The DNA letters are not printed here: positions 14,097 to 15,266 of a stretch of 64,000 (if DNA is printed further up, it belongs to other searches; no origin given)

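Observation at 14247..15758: UbiA-family prenyltransferase-like domain with a degenerate first Asp motif, fused to a large extra membrane domain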

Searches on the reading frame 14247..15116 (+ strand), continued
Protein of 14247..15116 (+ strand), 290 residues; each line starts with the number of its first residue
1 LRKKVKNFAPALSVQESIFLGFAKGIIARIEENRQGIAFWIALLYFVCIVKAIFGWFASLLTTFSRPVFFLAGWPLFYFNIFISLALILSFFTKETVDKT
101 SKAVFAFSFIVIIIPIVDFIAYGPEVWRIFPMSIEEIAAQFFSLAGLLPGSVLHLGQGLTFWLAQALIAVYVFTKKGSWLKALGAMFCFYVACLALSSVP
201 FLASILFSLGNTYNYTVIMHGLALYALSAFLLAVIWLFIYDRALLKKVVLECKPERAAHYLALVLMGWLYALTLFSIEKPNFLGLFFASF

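Call 80: search_protein_families(library=ncbifam, alignment_id=A4, max_evalue=0.00001)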
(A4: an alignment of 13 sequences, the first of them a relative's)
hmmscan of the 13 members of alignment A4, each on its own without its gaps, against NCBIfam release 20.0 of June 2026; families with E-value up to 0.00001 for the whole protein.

A. member 1, P0023 (514 aa): 12 families
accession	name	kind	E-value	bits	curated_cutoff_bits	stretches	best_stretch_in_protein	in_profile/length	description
NF005742.0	PRK07566.1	equivalog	1.9e-18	66.6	313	1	284-485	71-277/315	chlorophyll synthase ChlG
TIGR01476.1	chlor_syn_BchG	subfamily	9.3e-15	54.8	212.3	1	287-492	46-254/283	(bacterio)chlorophyll synthase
NF009523.0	PRK12884.1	equivalog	7.2e-14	51.6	269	1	247-485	7-240/279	prenyltransferase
NF009525.0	PRK12887.1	equivalog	5.6e-12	45.6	226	1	259-477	34-258/310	homogentisate phytyltransferase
NF009521.0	PRK12882.1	equivalog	6.5e-11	42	296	1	246-485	7-243/280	geranylgeranylglycerol-phosphate geranylgeranyltransferase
TIGR01475.1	ubiA_other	subfamily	2.2e-10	40.5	180.8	1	248-484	6-242/282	UbiA-like polyprenyltransferase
NF009522.0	PRK12883.1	equivalog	1.6e-09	37.7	353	1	264-480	22-233/279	geranylgeranylglycerol-phosphate geranylgeranyltransferase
NF009058.0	PRK12392.1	subfamily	2.3e-09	36.8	494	1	296-484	69-264/333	bacteriochlorophyll c synthase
TIGR02056.1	ChlG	equivalog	4.2e-09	36.4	436.45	1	258-484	32-269/306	chlorophyll synthase ChlG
TIGR01473.1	cyoE_ctaB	equivalog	2.3e-08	34.1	210.3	1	274-512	29-276/281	heme o synthase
NF009513.0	PRK12872.1-3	equivalog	1.5e-07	31.2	288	1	273-476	50-245/293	prenyltransferase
NF004753.0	PRK06080.1-5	equivalog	4.9e-06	25.9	555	1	329-482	105-262/312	1,4-dihydroxy-2-naphthoate polyprenyltransferase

B. families by the number of members that match (of 13 scanned): 25 families
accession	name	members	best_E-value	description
NF005742.0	PRK07566.1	13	9.6e-24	chlorophyll synthase ChlG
TIGR01476.1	chlor_syn_BchG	13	6.9e-20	(bacterio)chlorophyll synthase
NF009523.0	PRK12884.1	13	9.7e-20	prenyltransferase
NF009525.0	PRK12887.1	13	1.2e-18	homogentisate phytyltransferase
NF009522.0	PRK12883.1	12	2e-15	geranylgeranylglycerol-phosphate geranylgeranyltransferase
NF009521.0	PRK12882.1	12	1e-14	geranylgeranylglycerol-phosphate geranylgeranyltransferase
NF009513.0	PRK12872.1-3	11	4.9e-12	prenyltransferase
NF010119.0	PRK13595.1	8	4.3e-10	prenyltransferase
NF009516.0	PRK12875.1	6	1.1e-13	prenyltransferase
NF009058.0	PRK12392.1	6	5.5e-11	bacteriochlorophyll c synthase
NF004749.0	PRK06080.1-1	5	9.6e-10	1,4-dihydroxy-2-naphthoate polyprenyltransferase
TIGR02056.1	ChlG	5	9.8e-10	chlorophyll synthase ChlG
NF010117.0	PRK13591.1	3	5.4e-08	prenyltransferase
NF035940.1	prenyl_rel_EboC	3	4e-07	UbiA-like protein EboC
TIGR01475.1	ubiA_other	2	1.6e-13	UbiA-like polyprenyltransferase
NF009512.0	PRK12872.1-1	2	1.3e-07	geranylgeranylglycerol-phosphate geranylgeranyltransferase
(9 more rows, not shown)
